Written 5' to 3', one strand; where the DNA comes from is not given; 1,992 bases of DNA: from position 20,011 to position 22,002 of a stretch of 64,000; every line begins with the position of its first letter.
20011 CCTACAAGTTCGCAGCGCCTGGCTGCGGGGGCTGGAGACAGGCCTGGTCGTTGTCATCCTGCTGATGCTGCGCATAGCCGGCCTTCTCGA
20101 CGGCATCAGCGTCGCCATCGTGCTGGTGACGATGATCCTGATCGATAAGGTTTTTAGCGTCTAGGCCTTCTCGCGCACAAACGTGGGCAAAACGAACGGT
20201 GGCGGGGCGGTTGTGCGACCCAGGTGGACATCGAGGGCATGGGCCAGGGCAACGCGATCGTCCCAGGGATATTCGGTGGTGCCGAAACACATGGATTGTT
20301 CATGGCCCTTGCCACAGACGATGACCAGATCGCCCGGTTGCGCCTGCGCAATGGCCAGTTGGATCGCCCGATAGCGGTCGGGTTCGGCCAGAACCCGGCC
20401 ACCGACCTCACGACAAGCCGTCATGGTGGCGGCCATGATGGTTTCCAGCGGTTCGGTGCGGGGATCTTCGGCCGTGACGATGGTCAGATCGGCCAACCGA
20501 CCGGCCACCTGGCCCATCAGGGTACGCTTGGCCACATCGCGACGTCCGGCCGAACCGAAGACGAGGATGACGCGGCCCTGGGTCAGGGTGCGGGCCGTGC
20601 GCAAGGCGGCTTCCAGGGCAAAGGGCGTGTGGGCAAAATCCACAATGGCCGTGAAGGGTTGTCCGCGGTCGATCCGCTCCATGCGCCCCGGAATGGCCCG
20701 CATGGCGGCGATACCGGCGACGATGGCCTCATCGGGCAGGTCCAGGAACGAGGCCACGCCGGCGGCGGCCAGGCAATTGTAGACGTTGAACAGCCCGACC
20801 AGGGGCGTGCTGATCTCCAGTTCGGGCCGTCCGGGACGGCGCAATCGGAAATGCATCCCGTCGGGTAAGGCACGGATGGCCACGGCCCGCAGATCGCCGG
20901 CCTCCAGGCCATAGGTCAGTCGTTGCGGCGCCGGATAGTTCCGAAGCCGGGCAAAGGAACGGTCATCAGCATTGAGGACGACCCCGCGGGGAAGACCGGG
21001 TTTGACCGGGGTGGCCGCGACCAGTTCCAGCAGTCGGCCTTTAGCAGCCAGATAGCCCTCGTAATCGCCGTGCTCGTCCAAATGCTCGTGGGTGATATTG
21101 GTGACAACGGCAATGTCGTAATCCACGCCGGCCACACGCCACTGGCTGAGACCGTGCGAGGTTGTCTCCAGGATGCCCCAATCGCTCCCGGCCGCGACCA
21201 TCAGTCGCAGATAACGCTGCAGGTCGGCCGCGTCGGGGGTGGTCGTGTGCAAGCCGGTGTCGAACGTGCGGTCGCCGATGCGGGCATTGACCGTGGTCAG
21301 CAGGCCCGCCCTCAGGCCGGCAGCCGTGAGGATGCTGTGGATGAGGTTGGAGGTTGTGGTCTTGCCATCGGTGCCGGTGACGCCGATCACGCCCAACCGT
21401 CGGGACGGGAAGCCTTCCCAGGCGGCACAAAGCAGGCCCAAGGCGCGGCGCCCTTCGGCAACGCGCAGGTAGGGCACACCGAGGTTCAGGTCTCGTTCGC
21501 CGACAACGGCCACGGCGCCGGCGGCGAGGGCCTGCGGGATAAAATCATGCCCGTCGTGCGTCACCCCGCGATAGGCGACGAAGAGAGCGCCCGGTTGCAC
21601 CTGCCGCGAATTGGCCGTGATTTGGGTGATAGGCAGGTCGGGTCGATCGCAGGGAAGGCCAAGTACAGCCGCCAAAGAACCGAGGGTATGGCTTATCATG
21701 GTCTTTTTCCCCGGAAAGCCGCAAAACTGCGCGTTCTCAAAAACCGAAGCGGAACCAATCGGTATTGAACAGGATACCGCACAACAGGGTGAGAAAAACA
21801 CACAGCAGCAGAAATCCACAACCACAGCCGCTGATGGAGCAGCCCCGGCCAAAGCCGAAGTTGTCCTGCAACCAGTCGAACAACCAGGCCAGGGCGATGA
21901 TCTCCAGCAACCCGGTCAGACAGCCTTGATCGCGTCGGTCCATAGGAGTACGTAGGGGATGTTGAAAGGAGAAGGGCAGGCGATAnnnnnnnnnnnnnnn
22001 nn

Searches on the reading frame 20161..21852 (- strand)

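Call 43: search_protein_families(library=pfam, proteins=[window:20161-21852:-], max_evalue=0.00001)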
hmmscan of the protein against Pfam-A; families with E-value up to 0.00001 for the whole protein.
window:20161-21852:- (563 aa): 3 families
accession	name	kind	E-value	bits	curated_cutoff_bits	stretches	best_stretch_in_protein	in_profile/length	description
PF08245.18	Mur_ligase_M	-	2.4e-43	148.9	24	1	158-367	1-200/200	Mur ligase middle domain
PF02875.26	Mur_ligase_C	-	2.1e-30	106.6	28.4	1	389-516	1-127/127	Mur ligase, glutamate ligase domain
PF01225.30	Mur_ligase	-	1.7e-12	48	21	1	75-125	2-57/95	Mur ligase family, catalytic domain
